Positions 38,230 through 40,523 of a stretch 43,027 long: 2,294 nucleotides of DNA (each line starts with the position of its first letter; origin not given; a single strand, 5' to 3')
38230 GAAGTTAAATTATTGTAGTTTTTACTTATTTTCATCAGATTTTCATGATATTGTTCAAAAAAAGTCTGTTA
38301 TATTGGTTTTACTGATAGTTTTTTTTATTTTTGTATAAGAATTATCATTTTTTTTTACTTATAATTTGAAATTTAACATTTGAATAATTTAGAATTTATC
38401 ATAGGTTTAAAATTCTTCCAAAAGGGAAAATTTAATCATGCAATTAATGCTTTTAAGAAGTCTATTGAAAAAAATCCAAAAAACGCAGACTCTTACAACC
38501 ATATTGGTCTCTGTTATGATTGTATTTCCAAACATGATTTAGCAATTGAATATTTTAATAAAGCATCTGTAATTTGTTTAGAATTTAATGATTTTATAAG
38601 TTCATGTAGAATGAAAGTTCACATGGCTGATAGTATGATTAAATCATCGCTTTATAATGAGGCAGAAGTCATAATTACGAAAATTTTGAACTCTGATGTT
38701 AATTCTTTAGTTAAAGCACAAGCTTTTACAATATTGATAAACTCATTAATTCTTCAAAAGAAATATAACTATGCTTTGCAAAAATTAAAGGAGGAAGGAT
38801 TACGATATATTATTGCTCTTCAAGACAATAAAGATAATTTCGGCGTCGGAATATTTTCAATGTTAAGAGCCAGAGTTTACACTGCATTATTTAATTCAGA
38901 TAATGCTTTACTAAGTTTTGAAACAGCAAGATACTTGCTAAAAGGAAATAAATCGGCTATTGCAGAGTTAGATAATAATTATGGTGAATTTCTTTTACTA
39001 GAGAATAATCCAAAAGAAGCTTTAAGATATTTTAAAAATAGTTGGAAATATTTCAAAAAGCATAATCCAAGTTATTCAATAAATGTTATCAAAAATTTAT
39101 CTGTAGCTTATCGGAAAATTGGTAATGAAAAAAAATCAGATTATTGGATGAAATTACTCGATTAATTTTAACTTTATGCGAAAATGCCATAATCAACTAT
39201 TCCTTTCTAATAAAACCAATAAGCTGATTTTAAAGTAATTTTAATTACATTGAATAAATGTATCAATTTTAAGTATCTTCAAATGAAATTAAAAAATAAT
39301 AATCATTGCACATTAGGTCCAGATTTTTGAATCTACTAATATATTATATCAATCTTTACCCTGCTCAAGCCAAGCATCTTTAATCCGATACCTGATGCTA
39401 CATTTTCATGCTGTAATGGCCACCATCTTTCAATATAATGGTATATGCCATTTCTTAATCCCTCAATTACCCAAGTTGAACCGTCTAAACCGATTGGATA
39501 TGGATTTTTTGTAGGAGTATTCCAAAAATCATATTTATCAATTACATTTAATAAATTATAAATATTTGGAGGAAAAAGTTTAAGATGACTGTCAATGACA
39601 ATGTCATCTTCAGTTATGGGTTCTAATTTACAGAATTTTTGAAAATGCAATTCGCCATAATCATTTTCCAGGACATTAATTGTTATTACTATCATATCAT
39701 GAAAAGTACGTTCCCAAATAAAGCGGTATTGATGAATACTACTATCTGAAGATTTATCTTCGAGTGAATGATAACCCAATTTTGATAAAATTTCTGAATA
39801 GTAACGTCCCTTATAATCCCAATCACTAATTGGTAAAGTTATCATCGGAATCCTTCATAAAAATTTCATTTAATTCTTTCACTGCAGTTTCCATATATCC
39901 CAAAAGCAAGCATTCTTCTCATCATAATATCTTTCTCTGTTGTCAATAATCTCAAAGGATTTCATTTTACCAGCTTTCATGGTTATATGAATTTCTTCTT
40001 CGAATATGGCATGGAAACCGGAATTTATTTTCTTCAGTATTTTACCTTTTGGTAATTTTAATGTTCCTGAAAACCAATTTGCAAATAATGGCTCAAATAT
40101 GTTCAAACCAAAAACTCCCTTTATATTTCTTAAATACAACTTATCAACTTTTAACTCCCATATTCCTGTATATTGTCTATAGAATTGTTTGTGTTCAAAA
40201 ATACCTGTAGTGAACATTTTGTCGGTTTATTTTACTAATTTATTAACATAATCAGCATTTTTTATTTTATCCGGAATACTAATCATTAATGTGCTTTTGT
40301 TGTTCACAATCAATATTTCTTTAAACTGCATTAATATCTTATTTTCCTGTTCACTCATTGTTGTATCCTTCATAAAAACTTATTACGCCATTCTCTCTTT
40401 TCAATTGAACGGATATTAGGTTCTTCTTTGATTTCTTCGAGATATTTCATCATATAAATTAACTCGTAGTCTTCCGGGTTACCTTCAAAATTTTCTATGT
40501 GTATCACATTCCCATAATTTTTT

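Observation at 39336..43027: Compact minus-strand operon of unassignable proteins around an FCP1/NIF-type HAD phosphatase: best candidate for an undescribed system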

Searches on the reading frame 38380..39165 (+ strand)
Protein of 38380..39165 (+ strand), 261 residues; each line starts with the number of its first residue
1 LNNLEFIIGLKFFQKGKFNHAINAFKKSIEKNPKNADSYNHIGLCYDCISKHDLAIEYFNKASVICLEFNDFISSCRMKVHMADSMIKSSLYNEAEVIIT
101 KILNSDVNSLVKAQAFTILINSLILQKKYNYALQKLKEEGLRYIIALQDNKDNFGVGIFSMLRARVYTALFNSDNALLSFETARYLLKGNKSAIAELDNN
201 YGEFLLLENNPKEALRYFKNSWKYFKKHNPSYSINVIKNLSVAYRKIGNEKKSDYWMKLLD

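Call 5: search_protein_families(library=pfam, max_evalue=0.1, proteins=[window:38380-39165:+])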
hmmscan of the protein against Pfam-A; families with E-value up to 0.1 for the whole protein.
window:38380-39165:+ (261 aa): 11 families
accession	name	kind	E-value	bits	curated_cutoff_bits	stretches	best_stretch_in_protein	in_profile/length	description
PF00515.34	TPR_1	-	8.6e-14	51.1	27.8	2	8-35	7-34/34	Tetratricopeptide repeat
PF07719.23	TPR_2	-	6.5e-11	41.9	27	1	8-35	7-34/34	Tetratricopeptide repeat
PF13424.12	TPR_12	-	7.6e-10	39.3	30.1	2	18-62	26-71/77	Tetratricopeptide repeat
PF13414.12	TPR_11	-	1e-08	35.1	26.8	1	9-46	1-38/42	TPR repeat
PF13181.12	TPR_8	-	1.4e-07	31.6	25.7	1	36-62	1-27/34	Tetratricopeptide repeat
PF13431.12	TPR_17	-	1.5e-07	31.6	24.4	1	24-56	1-33/34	Tetratricopeptide repeat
PF14559.12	TPR_19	-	1.4e-06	28.9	25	0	13-46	2-35/68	Tetratricopeptide repeat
PF13432.12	TPR_16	-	1.4e-05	25.8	32.7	1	11-62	6-57/65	Tetratricopeptide repeat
PF12895.13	ANAPC3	-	5.1e-05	23.9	27.2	0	6-61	27-81/82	Anaphase-promoting complex, cyclosome, subunit 3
PF23300.3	HEAT_Nup120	-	0.0021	18.4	29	0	162-259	31-131/170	Nucleoporin Nup120, HEAT repeats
PF25063.1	ARM_TT21_C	-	0.0022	18.4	35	0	13-104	106-192/209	Tetratricopeptide repeat protein 21 C-terminal ARM domain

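Call 6: search_protein_families(library=padloc, max_evalue=0.1, proteins=[window:38380-39165:+])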
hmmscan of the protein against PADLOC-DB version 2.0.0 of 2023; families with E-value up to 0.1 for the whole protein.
window:38380-39165:+ (261 aa): 0 families

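Call 7: search_protein_families(library=ncbifam, max_evalue=0.1, proteins=[window:38380-39165:+])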
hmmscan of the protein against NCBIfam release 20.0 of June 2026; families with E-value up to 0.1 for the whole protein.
window:38380-39165:+ (261 aa): 13 families
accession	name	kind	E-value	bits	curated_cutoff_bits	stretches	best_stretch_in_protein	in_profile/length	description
TIGR02521.1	type_IV_pilW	equivalog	8.2e-13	48.4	154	2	8-62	37-91/234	type IV pilus biogenesis/stability protein PilW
NF040959.1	MamA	equivalog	1.1e-09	38.1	200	1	3-63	140-200/204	magnetosome protein MamA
TIGR02917.1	PEP_TPR_lipo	equivalog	7.3e-07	27.4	312.2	1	4-64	433-493/899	XrtA/PEP-CTERM system TPR-repeat protein PrsT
NF033762.1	social_mot_Tgl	equivalog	6.1e-06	25.8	225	1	4-104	33-128/252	social motility TPR repeat lipoprotein Tgl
TIGR02795.1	tol_pal_ybgF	equivalog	4e-05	24.2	90.1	1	6-59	43-99/119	tol-pal system protein YbgF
NF008757.0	PRK11788.1-5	equivalog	0.00014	21.2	363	1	8-137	113-238/388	lipopolysaccharide assembly protein LapB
TIGR02552.1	LcrH_SycD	equivalog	0.00029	20.6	104.8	1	9-66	25-82/136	SycD/LcrH family type III secretion system chaperone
NF008391.2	PRK11189.1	equivalog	0.00059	19.4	250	1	19-61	82-124/297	lipoprotein NlpI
NF002725.1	PRK02603.1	equivalog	0.00095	19.2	143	1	8-49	78-119/173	photosystem I assembly protein Ycf3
NF053607.1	CHU_0125_OmpA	equivalog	0.0013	17.4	620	1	10-113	27-128/639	CHU_0125 family OmpA-like outer membrane integrity protein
TIGR00990.1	3a0801s09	subfamily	0.0042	15.8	757.25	1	13-73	444-511/615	mitochondrial import receptor subunit TOM70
NF033178.1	auto_BigA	exception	0.019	11.9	3400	1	87-224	1547-1690/1875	autotransporter adhesin BigA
NF033920.0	C39_PA2778_fam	equivalog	0.08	12.3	150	0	6-60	194-248/255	PA2778 family cysteine peptidase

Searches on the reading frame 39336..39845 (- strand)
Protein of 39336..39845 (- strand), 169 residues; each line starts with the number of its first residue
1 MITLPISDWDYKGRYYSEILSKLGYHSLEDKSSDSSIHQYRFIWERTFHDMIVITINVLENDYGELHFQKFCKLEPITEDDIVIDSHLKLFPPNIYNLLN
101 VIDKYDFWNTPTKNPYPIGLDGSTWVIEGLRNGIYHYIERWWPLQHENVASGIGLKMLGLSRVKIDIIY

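Call 5: search_protein_families(library=pfam, max_evalue=0.1, proteins=[window:39336-39845:-])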
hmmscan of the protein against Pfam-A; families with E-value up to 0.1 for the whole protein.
window:39336-39845:- (169 aa): 0 families

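Call 6: search_protein_families(library=padloc, max_evalue=0.1, proteins=[window:39336-39845:-])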
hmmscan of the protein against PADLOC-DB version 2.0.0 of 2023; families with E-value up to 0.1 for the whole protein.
window:39336-39845:- (169 aa): 0 families

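Call 7: search_protein_families(library=ncbifam, max_evalue=0.1, proteins=[window:39336-39845:-])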
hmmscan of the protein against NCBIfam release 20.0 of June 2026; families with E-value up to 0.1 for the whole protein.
window:39336-39845:- (169 aa): 0 families

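Call 35: find_homologous_proteins(query=window:39336-39845:-, max_evalue=0.01)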
Query window:39336-39845:- (169 aa): 5 proteins with E <= 0.01 among 33 candidates.
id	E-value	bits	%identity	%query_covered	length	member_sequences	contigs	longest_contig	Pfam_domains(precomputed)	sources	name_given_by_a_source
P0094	1.3e-112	392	100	100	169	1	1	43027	-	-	-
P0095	1.0e-76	275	85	81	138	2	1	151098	-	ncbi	ncbi:MAG: hypothetical protein V1779_08060 [bacterium]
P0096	4.9e-69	250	84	78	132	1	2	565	-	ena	-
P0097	4.5e-64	234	70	92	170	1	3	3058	-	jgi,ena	-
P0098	5.2e-39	152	76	56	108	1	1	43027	-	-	-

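Call 52: search_protein_families(library=phrogs, max_evalue=0.01, proteins=[window:39336-39845:-])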
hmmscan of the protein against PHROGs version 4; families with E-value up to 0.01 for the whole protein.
window:39336-39845:- (169 aa): 0 families

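Call 67: find_related_loci(query=A6, collection=metagenome_contigs, flank=6000)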
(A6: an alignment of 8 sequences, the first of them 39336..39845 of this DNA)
Query A6 (169 aa) in metagenome_contigs; peptide patterns used: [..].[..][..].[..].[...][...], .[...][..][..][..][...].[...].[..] (x = any residue, [..] = any of these).
277 stretches matched a pattern; 2 encode a relative of the query (tblastn E <= 1e-3); 2 distinct loci.
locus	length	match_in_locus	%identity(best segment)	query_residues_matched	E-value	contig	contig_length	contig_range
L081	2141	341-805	70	15-169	3e-71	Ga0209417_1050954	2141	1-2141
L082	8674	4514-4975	53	16-169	5e-54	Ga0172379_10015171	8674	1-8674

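Call 104: search_solved_structures(query=A6, max_evalue=10)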
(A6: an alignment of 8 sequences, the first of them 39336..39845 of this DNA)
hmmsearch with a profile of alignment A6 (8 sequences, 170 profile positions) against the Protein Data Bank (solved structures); distinct sequences matched with E-value up to 10: 2.
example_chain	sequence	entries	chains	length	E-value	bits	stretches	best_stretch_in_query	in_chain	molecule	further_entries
5fmf_V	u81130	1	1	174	0.095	15.6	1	55-111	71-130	TRANSCRIPTION INITIATION FACTOR IIF SUBUNIT BETA, TFG2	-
4uzg_A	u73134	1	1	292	0.72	12.8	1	108-146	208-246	SURFACE PROTEIN SPB1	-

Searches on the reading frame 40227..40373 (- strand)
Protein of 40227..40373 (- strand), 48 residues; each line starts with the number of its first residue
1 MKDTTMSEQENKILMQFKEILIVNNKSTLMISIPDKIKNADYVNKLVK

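Call 5: search_protein_families(library=pfam, max_evalue=0.1, proteins=[window:40227-40373:-])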
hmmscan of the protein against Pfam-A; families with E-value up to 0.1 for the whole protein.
window:40227-40373:- (48 aa): 1 family
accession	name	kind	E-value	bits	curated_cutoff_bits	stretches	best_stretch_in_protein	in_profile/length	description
PF14734.12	DUF4469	-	0.017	15.5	22.6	1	14-42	51-79/101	Domain of unknown function (DUF4469) with IG-like fold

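Call 6: search_protein_families(library=padloc, max_evalue=0.1, proteins=[window:40227-40373:-])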
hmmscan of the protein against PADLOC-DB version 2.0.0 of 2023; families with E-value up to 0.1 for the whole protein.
window:40227-40373:- (48 aa): 0 families

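Call 7: search_protein_families(library=ncbifam, max_evalue=0.1, proteins=[window:40227-40373:-])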
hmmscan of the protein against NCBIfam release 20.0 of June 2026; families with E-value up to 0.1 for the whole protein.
window:40227-40373:- (48 aa): 1 family
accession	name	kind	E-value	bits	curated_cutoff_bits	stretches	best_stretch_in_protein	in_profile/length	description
NF053608.1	Lsa66_OmpA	equivalog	0.053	11.9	700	1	3-40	451-488/581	fibronectin-binding adhesin Lsa66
